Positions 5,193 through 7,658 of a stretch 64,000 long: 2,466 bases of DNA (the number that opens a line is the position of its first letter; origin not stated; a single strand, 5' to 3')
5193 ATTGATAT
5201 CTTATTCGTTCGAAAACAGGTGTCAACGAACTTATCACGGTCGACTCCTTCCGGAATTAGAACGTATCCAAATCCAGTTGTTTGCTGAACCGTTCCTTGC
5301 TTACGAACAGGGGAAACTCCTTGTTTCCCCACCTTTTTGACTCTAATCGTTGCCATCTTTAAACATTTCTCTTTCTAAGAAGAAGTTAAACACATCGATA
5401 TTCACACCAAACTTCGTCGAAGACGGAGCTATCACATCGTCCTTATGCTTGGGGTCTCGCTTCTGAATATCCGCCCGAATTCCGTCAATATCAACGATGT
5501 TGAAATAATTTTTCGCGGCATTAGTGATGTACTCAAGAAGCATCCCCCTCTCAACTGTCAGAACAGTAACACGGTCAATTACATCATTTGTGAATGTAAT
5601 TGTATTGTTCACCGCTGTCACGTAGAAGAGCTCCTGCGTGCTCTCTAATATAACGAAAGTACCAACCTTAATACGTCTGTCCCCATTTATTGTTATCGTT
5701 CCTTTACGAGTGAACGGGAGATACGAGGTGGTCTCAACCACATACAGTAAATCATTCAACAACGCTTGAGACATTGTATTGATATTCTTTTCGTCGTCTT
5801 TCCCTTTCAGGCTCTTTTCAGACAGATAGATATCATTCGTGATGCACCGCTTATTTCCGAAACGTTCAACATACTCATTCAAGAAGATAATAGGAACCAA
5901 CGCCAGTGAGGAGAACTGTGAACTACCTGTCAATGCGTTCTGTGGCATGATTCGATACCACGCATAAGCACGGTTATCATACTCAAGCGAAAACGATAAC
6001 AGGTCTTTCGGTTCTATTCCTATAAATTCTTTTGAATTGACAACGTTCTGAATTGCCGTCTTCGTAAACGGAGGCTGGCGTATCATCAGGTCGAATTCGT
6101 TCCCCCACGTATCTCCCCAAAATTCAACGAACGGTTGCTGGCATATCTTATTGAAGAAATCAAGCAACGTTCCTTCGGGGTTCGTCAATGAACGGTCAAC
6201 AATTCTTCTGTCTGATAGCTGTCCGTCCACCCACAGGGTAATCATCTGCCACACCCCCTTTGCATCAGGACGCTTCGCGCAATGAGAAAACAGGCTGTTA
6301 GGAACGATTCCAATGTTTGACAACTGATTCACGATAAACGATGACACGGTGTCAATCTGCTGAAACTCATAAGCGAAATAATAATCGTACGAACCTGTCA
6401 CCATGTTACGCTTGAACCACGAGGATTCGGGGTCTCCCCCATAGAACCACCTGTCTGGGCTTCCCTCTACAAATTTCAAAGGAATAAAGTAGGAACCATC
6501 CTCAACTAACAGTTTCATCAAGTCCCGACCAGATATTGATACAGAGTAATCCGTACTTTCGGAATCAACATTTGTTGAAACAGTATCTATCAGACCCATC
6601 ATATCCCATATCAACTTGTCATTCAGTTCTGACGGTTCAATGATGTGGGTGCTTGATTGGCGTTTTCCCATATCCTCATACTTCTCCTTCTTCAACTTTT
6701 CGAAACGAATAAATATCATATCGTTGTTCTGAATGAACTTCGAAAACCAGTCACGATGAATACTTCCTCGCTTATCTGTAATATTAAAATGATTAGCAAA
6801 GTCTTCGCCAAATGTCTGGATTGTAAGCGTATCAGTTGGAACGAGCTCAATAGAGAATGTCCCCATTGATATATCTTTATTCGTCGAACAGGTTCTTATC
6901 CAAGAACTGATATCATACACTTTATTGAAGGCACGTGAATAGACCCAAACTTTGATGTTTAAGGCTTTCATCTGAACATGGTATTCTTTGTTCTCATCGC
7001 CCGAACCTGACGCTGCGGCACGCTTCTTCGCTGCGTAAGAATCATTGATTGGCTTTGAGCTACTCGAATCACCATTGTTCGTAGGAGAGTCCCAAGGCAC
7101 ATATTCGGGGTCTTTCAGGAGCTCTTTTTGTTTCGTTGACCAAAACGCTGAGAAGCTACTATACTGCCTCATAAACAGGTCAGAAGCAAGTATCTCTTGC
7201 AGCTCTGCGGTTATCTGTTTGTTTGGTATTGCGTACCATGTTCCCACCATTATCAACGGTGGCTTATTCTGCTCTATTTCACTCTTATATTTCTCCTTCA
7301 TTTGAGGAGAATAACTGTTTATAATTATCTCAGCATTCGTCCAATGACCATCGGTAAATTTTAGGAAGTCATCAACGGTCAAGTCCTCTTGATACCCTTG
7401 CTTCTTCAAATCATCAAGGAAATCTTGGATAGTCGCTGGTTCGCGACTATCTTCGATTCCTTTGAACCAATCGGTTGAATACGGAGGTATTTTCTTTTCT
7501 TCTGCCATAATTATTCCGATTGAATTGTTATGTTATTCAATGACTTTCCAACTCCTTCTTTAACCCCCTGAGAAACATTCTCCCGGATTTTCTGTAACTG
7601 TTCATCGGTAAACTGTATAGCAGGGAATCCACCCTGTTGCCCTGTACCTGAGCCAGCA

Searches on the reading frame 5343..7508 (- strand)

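Call 10: search_protein_families(library=phrogs, proteins=[window:5343-7508:-], max_evalue=0.001)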
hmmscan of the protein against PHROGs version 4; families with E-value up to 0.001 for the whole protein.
window:5343-7508:- (721 aa): 1 family
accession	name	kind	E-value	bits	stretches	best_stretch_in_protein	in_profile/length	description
phrog_1015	-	tail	1e-11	45.2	1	256-577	70-348/795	tail protein with lysin activity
